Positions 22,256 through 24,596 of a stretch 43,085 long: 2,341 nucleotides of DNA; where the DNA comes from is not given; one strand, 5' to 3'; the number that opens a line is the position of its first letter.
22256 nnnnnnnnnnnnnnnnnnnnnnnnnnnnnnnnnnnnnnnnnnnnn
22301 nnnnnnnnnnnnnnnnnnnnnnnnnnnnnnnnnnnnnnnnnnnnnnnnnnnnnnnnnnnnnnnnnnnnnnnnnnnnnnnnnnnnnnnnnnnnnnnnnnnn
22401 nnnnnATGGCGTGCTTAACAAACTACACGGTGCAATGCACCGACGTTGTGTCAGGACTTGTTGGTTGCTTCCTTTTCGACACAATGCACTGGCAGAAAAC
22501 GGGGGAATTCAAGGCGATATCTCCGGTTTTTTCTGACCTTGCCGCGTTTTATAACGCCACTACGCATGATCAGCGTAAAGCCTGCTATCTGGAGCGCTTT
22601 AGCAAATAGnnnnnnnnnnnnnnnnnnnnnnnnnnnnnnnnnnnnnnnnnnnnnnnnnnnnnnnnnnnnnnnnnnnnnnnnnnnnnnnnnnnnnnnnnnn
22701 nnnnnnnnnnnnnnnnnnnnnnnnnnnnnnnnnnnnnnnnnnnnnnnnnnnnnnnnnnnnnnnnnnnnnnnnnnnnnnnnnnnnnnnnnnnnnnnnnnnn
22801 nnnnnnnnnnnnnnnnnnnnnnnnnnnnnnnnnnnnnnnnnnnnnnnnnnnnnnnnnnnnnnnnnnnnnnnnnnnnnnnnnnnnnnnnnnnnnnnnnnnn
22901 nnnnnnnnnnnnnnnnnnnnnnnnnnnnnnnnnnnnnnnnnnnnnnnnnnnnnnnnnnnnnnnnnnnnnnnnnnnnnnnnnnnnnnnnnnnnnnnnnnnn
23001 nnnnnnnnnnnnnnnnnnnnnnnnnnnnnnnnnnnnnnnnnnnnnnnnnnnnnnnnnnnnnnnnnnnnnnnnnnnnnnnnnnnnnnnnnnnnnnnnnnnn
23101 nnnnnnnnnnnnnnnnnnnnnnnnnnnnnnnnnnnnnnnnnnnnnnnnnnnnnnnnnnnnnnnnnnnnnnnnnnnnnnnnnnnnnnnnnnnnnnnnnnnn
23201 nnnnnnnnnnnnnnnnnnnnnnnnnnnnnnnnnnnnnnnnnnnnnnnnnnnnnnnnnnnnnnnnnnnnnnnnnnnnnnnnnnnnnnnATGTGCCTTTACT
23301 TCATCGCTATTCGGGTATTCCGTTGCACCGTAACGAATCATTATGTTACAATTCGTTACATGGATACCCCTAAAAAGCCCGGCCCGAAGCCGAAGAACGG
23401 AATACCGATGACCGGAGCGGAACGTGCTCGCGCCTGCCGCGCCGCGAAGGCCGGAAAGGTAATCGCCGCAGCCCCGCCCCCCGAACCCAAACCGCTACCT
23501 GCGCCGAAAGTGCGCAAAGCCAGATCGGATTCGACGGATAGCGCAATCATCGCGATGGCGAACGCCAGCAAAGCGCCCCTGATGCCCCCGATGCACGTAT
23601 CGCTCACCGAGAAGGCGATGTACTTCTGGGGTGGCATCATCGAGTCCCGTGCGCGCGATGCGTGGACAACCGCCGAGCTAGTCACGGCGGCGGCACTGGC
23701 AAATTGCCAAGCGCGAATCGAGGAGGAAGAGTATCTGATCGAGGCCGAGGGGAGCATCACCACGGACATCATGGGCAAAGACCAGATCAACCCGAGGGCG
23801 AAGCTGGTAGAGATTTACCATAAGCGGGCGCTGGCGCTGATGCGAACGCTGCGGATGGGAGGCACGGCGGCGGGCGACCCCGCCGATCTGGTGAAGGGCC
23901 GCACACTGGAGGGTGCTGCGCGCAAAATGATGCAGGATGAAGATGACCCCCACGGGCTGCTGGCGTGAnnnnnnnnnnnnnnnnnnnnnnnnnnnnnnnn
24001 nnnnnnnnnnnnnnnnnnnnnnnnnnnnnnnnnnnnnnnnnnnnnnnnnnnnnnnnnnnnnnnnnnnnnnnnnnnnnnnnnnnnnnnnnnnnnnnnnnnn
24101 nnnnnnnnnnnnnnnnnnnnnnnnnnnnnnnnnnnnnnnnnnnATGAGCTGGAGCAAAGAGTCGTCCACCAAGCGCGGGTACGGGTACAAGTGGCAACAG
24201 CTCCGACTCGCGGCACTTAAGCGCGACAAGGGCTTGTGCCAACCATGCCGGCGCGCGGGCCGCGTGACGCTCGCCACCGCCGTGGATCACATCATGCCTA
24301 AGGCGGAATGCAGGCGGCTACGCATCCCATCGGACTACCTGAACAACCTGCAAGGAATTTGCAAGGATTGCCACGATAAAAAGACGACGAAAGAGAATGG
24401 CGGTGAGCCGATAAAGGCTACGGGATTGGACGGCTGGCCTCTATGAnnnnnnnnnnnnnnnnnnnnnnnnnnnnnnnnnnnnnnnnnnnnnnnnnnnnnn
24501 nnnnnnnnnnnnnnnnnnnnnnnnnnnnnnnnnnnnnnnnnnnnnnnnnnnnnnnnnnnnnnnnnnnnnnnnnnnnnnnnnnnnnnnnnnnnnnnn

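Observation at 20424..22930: Accessory region built from exchangeable cassettes: different cargo genes sit between the same leader and the same terminator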

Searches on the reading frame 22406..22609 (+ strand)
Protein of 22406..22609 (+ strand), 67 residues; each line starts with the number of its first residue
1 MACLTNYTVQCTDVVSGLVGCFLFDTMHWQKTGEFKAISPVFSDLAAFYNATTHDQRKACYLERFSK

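Call 6: search_protein_families(library=phrogs, proteins=[window:22406-22609:+], max_evalue=0.01)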
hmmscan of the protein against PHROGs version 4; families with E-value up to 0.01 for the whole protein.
window:22406-22609:+ (67 aa): 0 families

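Call 7: search_protein_families(library=pfam, proteins=[window:22406-22609:+], max_evalue=0.01)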
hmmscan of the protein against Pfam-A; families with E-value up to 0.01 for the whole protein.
window:22406-22609:+ (67 aa): 0 families

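Call 53: search_protein_representatives(protein=window:22406-22609:+)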
Query: 67 residues. Proteins with E-value up to 0.001 (for the whole library): 40; up to 1e-10: 15; up to 1e-30: 0. The best 40 are listed.
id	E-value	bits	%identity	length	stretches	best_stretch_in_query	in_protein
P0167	4.9e-21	89.9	65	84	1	1-65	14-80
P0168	6.5e-19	83.2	63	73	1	1-65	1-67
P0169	2.1e-17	78.5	59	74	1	3-63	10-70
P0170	1.2e-16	76.1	69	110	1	3-54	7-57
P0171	1.6e-16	75.6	57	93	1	3-63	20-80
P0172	7.6e-16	73.5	65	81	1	3-53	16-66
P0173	8.7e-16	73.4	40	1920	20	21-58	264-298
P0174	6.1e-15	70.7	67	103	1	3-51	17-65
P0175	2.2e-14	69.0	50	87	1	1-64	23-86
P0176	1.1e-13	66.8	52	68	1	3-64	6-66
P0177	1.7e-13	66.1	52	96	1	3-63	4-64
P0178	3.7e-13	65.1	60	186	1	3-54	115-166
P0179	4.1e-13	64.9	63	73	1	5-50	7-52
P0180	4.6e-11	58.4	43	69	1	3-63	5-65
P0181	5.2e-11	58.3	48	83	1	5-65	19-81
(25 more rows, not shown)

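Call 58: find_related_loci(query=A3, collection=viral_contigs, flank=3000)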
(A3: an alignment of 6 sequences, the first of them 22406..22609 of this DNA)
Query A3 (67 aa) in viral_contigs; peptide patterns used: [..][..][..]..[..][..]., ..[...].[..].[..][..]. (x = any residue, [..] = any of these).
96 stretches matched a pattern; 16 encode a relative of the query (tblastn E <= 1e-3); 16 distinct loci.
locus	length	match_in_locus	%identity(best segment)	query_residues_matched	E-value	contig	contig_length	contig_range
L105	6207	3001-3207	65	1-67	2e-28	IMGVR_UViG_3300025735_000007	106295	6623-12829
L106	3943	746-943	68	1-64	4e-28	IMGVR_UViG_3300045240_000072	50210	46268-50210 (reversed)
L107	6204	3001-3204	65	1-66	9e-28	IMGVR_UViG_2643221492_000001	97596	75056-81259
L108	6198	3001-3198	67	1-64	1e-26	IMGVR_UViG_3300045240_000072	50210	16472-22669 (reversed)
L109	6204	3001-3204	60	1-66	6e-26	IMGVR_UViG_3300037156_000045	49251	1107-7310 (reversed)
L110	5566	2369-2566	64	1-64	1e-25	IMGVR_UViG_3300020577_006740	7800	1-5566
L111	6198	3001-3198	61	1-64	2e-25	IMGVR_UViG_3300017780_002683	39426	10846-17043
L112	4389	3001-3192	61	1-64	3e-25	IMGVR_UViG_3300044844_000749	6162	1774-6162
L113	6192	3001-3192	61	1-64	3e-25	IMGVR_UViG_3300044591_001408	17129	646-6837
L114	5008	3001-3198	61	1-64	5e-25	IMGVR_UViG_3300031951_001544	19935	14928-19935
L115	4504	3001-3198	61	1-64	1e-24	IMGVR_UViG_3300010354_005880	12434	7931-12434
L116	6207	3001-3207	59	1-67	2e-24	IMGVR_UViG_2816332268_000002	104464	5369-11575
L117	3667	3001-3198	59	1-64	2e-24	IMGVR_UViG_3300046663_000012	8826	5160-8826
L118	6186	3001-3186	65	3-65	3e-24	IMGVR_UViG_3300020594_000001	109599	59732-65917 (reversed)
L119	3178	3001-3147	69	1-49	2e-22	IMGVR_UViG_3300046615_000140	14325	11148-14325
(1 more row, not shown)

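Call 78: predict_structure(alignment_id=A2)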
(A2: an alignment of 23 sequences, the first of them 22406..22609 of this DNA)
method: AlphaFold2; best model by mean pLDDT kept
length: 67 residues; sequences in the alignment: 23
mean_pLDDT: 94.9   pTM: 0.81
mean pLDDT of the five models: 94.9, 94.4, 92.5, 91.8, 91.6
residues with pLDDT >= 90: 59; 70-90: 7; 50-70: 1; < 50: 0
segments of 3 or more residues with pLDDT < 50: none
pLDDT, mean of each block of 10 residues (from residue 1): 93 98 97 97 98 95 84
secondary structure, 60 per line:
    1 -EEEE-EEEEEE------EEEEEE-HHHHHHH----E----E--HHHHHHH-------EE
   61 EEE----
elements in order: E2-5 E7-12 E19-24 H26-32 H45-51 E59-63

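Call 82: fold_search(model_id=the predicted structure, library=pdb)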
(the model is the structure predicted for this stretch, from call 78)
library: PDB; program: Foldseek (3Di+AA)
matches with E <= 10: 12; with E <= 0.001: 0
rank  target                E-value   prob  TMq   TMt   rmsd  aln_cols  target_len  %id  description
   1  8pfg_J                2.3e+00  0.02  0.15  0.01   9.9        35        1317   20  autoinhibited RfaH bound to E. coli transcription complex paused at ops site (encounter complex), not fully complement (released 2024-04-24)
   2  8ph9_J                5.1e+00  0.02  0.17  0.01   9.6        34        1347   18  E. coli RNA polymerase paused at ops site (non-complementary scaffold) (released 2024-04-24)
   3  8yx9_K                5.5e+00  0.01  0.17  0.10   9.5        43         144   16  CD40 in complex with Dacetuzumab Fab (released 2024-05-08)
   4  6alg_J                6.3e+00  0.01  0.15  0.02  13.3        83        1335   13  CryoEM structure of HK022 Nun - E.coli RNA polymerase elongation complex (released 2017-08-16)
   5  2auk_C                7.1e+00  0.01  0.15  0.07  10.0        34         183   18  Structure of E. coli RNA polymerase beta' G/G' insert (released 2005-10-04)
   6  3lu0_D                8.2e+00  0.02  0.21  0.01   9.4        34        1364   18  Molecular model of Escherichia coli core RNA polymerase (released 2010-09-29)
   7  7zhh_A                8.2e+00  0.01  0.16  0.09  11.6        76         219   14  Complex structure of drosophila Unr CSD789 and a poly(A) RNA sequence (released 2022-12-07)
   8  2rr3_MODEL_1_A        9.3e+00  0.02  0.23  0.13   8.1        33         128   21  Solution structure of the complex between human VAP-A MSP domain and human OSBP FFAT motif (released 2010-03-23)
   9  8glo                  9.3e+00  0.01  0.23  0.09   6.9        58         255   14  Haemophilus parainfluenzae Holo HphA (released 2024-03-27)
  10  3u3p                  9.3e+00  0.01  0.16  0.08   6.5        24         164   17  The S-SAD phased crystal structure of the ecto-domain of Death Receptor 6 (DR6) (released 2012-05-02)
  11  9lws_B                9.3e+00  0.01  0.18  0.08  13.2        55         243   11  Cryo-EM structure of PI3Kalpha H1047R in complex with compound UCL-TRO-1938 (released 2025-10-15)
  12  8pid_J                9.3e+00  0.01  0.18  0.02  11.8        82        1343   16  backtracked E. coli transcription complex paused at ops site and bound to RfaH (released 2024-04-24)

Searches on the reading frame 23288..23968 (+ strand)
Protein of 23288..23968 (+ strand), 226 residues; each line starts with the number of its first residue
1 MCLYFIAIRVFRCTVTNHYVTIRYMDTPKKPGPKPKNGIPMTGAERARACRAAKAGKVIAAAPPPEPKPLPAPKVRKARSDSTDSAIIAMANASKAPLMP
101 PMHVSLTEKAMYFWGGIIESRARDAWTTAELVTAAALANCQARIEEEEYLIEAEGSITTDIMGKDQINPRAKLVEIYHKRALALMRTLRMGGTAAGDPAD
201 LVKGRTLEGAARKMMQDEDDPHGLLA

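Call 6: search_protein_families(library=phrogs, proteins=[window:23288-23968:+], max_evalue=0.01)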
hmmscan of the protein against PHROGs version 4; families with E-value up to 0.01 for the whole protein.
window:23288-23968:+ (226 aa): 2 families
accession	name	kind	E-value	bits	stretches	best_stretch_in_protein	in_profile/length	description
phrog_5601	-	head and packaging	4e-32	112.5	1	76-220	4-150/161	terminase small subunit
phrog_6334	-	unknown function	0.00021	22.8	1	25-74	12-49/93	-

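Call 7: search_protein_families(library=pfam, proteins=[window:23288-23968:+], max_evalue=0.01)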
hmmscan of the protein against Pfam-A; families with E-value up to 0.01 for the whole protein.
window:23288-23968:+ (226 aa): 0 families

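Call 18: search_dna_similar(query=window:23288-23968:+, collection=phages, mode=protein, max_rows=25)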
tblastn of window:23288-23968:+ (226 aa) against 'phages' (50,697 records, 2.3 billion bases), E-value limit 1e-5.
Records with a match: 4; places in all: 4; records where one place covers at least 80% of the query: 0.
Best place of each record, by identity: <60% 4.
By first word of the organism name: Ralstonia 4.
By host as written in the record: Ralstonia solanacearum 4.
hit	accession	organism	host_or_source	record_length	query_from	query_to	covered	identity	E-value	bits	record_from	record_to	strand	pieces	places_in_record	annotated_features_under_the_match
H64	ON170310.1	Ralstonia phage YO182_2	Ralstonia solanacearum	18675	77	216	62%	35.5%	8e-7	55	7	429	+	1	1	record has no annotation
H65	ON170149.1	Ralstonia phage YO088_5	Ralstonia solanacearum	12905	77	194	52%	39.0%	6e-7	55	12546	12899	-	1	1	record has no annotation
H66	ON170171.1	Ralstonia phage YO098_5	Ralstonia solanacearum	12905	77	194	52%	39.0%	6e-7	55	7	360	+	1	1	record has no annotation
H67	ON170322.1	Ralstonia phage YO189_4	Ralstonia solanacearum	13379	77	194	52%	39.0%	6e-7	55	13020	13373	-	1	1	record has no annotation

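Call 19: find_related_loci(query=window:23288-23968:+, collection=viral_contigs, flank=10000)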
Query window:23288-23968:+ (226 aa) in viral_contigs; peptide patterns used: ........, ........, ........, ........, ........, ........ (x = any residue, [..] = any of these).
4 stretches matched a pattern; 1 encode a relative of the query (tblastn E <= 1e-3); 1 distinct loci.
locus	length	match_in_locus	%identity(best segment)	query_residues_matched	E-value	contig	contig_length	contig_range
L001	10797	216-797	49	34-226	5e-47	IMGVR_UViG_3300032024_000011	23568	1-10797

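Call 21: find_encoding_contigs(protein=window:23288-23968:+, flank=10000, max_places=10)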
Protein window:23288-23968:+ (226 aa): 3 contigs read that carry it; 2 places shown.
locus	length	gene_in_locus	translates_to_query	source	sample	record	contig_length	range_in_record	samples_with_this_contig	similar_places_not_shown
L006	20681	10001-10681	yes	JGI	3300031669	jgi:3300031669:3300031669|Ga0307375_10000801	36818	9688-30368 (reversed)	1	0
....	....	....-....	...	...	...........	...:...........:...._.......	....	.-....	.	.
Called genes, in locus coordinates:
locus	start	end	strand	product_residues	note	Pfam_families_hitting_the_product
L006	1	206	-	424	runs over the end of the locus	PF10926:DUF2800, PF12705:PDDEXK_1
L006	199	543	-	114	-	-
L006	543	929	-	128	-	-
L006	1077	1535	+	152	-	PF18757:Nmad5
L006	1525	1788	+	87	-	-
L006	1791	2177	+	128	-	-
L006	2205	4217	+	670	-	PF09250:Prim-Pol, PF13481:AAA_25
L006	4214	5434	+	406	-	PF00145:DNA_methylase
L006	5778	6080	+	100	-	-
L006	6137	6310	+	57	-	PF13560:HTH_31, PF01381:HTH_3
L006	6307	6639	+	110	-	PF05065:Phage_capsid (weak)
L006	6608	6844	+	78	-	-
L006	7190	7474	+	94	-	-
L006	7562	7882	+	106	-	-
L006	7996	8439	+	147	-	-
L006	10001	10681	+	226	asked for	PF26841:Hendrixvirinae_terminase_S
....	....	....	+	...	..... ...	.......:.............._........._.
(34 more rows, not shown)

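Call 26: find_homologous_proteins(query=window:23288-23968:+, max_evalue=1e-10)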
Query window:23288-23968:+ (226 aa): 11 proteins with E <= 1e-10 among 1089 candidates.
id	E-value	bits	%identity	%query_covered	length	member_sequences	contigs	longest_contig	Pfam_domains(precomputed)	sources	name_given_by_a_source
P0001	6.3e-114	397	100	82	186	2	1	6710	PF26841.1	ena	-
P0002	1.0e-100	354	90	82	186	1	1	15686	PF26841.1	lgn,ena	-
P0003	1.6e-83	298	70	89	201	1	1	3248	PF26841.1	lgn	-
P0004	1.0e-71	259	88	61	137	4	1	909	PF26841.1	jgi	-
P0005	2.3e-46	176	53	85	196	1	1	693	PF26841.1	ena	-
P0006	9.2e-42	161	48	85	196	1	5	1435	PF26841.1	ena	-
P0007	1.0e-41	161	50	82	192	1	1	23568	PF26841.1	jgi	-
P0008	6.3e-40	155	48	85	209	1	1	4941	PF26841.1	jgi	jgi:hypothetical protein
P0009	8.6e-17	80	43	46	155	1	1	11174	PF26841.1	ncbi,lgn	-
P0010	3.6e-15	74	37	64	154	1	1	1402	PF26841.1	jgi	-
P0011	1.3e-14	73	41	65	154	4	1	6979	PF26841.1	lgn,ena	-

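Call 27: find_encoding_contigs(protein=P0002, flank=10000, max_places=5)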
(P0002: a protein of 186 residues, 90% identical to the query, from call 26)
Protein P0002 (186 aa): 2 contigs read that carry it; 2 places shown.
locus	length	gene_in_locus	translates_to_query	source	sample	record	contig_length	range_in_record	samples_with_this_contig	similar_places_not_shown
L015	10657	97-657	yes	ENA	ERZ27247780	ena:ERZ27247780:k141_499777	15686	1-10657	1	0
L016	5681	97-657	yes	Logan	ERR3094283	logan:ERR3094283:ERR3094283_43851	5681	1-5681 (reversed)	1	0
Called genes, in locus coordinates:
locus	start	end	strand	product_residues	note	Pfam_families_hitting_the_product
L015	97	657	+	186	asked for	PF26841:Hendrixvirinae_terminase_S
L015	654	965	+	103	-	PF01844:HNH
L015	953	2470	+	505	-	PF03354:TerL_ATPase, PF20441:TerL_nuclease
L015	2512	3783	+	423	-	PF04860:Phage_portal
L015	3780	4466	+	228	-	-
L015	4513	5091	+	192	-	PF04586:Peptidase_S78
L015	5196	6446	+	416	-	PF05065:Phage_capsid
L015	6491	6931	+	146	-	-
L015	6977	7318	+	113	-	-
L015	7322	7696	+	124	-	-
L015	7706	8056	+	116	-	-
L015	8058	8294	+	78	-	-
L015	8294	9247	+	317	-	-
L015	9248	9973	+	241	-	-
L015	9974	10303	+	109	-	PF05521:Phage_HCP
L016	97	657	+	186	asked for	PF26841:Hendrixvirinae_terminase_S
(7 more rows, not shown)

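Call 28: find_encoding_contigs(protein=P0003, flank=10000, max_places=5)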
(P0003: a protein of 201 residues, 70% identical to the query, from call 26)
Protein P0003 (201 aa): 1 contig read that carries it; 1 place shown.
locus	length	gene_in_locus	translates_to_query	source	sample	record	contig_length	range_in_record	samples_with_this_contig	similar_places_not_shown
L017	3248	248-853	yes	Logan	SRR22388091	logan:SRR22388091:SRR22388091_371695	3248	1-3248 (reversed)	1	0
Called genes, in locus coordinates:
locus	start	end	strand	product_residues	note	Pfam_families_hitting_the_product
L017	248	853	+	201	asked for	PF26841:Hendrixvirinae_terminase_S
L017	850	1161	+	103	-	PF01844:HNH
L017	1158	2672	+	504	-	PF03354:TerL_ATPase, PF20441:TerL_nuclease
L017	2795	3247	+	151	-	?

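Call 29: find_encoding_contigs(protein=P0008, flank=10000, max_places=5)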
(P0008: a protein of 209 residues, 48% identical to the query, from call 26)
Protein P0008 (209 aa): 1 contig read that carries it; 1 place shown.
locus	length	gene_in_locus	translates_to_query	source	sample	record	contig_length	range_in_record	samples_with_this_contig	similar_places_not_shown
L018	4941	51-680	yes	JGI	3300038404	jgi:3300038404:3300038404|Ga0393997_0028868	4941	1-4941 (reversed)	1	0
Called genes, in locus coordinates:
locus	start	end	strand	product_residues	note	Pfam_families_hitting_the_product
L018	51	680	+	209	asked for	PF26841:Hendrixvirinae_terminase_S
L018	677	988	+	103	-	PF01844:HNH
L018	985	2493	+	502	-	PF03354:TerL_ATPase, PF20441:TerL_nuclease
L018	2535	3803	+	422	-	PF04860:Phage_portal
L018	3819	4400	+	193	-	PF04586:Peptidase_S78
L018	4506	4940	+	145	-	?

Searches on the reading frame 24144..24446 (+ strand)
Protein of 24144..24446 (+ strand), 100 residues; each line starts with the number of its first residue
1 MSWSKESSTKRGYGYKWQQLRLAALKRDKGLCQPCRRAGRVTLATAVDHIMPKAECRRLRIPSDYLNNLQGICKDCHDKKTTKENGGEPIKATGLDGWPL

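Call 15: search_protein_families(library=phrogs, proteins=[window:24144-24446:+], max_evalue=0.001)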
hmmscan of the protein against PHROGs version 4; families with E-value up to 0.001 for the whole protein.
window:24144-24446:+ (100 aa): 18 families
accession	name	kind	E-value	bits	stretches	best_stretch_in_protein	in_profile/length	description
phrog_144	-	DNA, RNA and nucleotide metabolism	8.8e-24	85.1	1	5-88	60-140/175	HNH endonuclease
phrog_2323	-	DNA, RNA and nucleotide metabolism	1.1e-22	81.2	1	5-100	12-103/113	HNH endonuclease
phrog_589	-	DNA, RNA and nucleotide metabolism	2e-22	80.8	1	5-85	66-143/179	HNH endonuclease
phrog_5956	-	DNA, RNA and nucleotide metabolism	1.6e-18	67.7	1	5-98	35-125/138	HNH endonuclease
phrog_333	-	DNA, RNA and nucleotide metabolism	2.1e-15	58.1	1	1-85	6-83/138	HNH endonuclease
phrog_119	-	DNA, RNA and nucleotide metabolism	7.9e-14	52.3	1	8-86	182-260/443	HNH endonuclease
phrog_4581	-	head and packaging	3.2e-13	50.8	1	16-84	52-112/395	terminase small subunit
phrog_6050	-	DNA, RNA and nucleotide metabolism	3.4e-11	43.6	1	5-85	287-362/402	HNH endonuclease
phrog_8446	-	DNA, RNA and nucleotide metabolism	6.1e-07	30.3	1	6-79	119-194/211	HNH endonuclease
phrog_7785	-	DNA, RNA and nucleotide metabolism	1.6e-06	29.1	1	19-83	60-114/147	HNH endonuclease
phrog_338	-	DNA, RNA and nucleotide metabolism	7.4e-06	26.5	1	16-86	193-265/340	HNH endonuclease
phrog_3106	-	DNA, RNA and nucleotide metabolism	5.7e-05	23.9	1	5-91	135-231/252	HNH endonuclease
phrog_2914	-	DNA, RNA and nucleotide metabolism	5.9e-05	23.9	1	3-57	70-124/190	endonuclease VII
phrog_1271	-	DNA, RNA and nucleotide metabolism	9.4e-05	22.9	1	6-86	246-321/361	HNH endonuclease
phrog_25061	-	DNA, RNA and nucleotide metabolism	0.00013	23.4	1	15-84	125-189/219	HNH endonuclease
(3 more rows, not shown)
